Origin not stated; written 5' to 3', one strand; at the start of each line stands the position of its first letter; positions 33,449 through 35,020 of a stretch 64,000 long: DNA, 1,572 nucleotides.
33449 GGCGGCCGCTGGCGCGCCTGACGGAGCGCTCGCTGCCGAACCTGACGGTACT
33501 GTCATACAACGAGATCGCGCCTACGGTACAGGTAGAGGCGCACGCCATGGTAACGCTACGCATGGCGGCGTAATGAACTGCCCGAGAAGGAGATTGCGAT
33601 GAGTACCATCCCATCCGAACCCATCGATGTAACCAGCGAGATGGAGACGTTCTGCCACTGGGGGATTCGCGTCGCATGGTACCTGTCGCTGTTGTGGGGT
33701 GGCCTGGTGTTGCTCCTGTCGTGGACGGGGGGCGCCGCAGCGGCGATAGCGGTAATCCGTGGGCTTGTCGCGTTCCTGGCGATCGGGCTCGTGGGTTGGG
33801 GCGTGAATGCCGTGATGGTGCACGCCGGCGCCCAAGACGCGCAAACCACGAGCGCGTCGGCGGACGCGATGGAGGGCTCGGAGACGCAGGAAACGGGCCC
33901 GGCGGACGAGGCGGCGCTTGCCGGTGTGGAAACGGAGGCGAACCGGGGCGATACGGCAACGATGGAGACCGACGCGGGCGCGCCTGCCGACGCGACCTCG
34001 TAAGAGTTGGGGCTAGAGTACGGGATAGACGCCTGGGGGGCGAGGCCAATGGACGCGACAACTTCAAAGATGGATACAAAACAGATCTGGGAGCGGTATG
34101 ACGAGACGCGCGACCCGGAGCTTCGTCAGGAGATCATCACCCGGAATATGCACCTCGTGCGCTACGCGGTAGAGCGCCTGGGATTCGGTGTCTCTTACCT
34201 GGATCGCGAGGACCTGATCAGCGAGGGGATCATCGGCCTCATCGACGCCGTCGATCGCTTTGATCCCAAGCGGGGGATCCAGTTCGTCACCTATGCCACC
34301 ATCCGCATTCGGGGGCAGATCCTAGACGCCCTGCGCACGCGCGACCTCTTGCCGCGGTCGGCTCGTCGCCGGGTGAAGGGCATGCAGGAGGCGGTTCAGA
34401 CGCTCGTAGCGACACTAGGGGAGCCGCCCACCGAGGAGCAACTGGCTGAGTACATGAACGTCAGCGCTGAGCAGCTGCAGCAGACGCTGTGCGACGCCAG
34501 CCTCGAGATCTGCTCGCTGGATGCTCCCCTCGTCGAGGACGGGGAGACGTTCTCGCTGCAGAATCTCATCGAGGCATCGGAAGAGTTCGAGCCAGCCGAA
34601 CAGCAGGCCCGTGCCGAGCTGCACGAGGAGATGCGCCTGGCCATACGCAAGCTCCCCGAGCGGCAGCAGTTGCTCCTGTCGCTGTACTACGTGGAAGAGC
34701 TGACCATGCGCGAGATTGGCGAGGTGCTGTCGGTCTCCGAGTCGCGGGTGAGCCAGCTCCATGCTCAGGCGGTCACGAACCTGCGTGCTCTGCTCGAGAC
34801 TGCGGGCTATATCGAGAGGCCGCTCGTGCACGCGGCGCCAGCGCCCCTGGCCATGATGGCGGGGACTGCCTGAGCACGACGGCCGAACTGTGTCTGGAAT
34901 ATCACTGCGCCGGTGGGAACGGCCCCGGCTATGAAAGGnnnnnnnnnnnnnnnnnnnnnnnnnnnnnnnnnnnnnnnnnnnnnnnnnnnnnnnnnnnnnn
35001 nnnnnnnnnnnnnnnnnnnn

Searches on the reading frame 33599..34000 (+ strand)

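Call 5: search_protein_families(library=pfam, proteins=[window:33599-34000:+], max_evalue=1)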
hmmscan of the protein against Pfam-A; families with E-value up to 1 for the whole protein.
window:33599-34000:+ (134 aa): 1 family
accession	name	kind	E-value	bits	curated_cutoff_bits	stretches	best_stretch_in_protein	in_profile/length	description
PF14721.12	AIF_C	-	0.12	13.3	25.9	1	57-112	26-81/130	Apoptosis-inducing factor, mitochondrion-associated, C-term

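Call 70: search_protein_families(library=ncbifam, proteins=[window:33599-34000:+], max_evalue=0.1)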
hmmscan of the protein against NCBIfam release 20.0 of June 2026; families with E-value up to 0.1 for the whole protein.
window:33599-34000:+ (134 aa): 0 families

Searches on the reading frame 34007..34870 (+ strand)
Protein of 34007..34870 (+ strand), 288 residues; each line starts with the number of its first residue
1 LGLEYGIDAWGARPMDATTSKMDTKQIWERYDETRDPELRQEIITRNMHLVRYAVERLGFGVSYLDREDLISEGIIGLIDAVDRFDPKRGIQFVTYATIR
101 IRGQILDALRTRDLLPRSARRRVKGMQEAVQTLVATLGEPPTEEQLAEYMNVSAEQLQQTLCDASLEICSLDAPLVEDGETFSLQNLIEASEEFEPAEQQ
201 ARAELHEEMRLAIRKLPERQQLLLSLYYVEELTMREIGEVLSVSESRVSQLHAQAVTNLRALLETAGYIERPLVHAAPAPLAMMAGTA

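Call 5: search_protein_families(library=pfam, proteins=[window:34007-34870:+], max_evalue=1)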
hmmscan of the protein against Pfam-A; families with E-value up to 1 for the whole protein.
window:34007-34870:+ (288 aa): 14 families
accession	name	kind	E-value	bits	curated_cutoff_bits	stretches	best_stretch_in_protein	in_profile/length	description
PF04545.22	Sigma70_r4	-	2.2e-17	62.7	24.1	1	212-261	1-50/50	Sigma-70, region 4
PF04542.20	Sigma70_r2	-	3.7e-15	55.9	24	1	44-113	2-69/71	Sigma-70 region 2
PF08281.18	Sigma70_r4_2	-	3.6e-10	39.8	25.7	1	207-257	2-52/54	Sigma-70, region 4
PF04539.22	Sigma70_r3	-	2e-06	28.2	25.3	1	128-199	8-77/78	Sigma-70 region 3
PF12802.13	MarR_2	-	0.00012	22.6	27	1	221-251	9-40/61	MarR family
PF22233.2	PhyR_sigma-like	-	0.00014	22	27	1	219-258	9-46/50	Response regulator PhyR, sigma-like domain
PF04297.20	UPF0122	-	0.0027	18.4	22.7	1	216-251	18-53/101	Putative helix-turn-helix protein, YlxM / p13 like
PF01047.28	MarR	-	0.016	15.5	24.6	0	222-250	8-36/59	MarR family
PF18798.6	LPD3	-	0.026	15.2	27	1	232-271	34-71/114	Large polyvalent protein-associated domain 3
PF13601.12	HTH_34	-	0.048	14.3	27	1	221-275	4-50/80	Winged helix DNA-binding domain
PF07638.17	Sigma70_ECF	-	0.061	13.7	21.1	1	186-251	107-171/185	ECF sigma factor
PF13384.12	HTH_23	-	0.072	13.4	24.6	0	227-252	12-38/50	Homeodomain-like domain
PF07374.17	DUF1492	-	0.08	13.6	21.5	1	186-259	26-99/100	Protein of unknown function (DUF1492)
PF13613.12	HTH_Tnp_4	-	0.17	11.9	27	1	214-251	1-39/53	Helix-turn-helix of DDE superfamily endonuclease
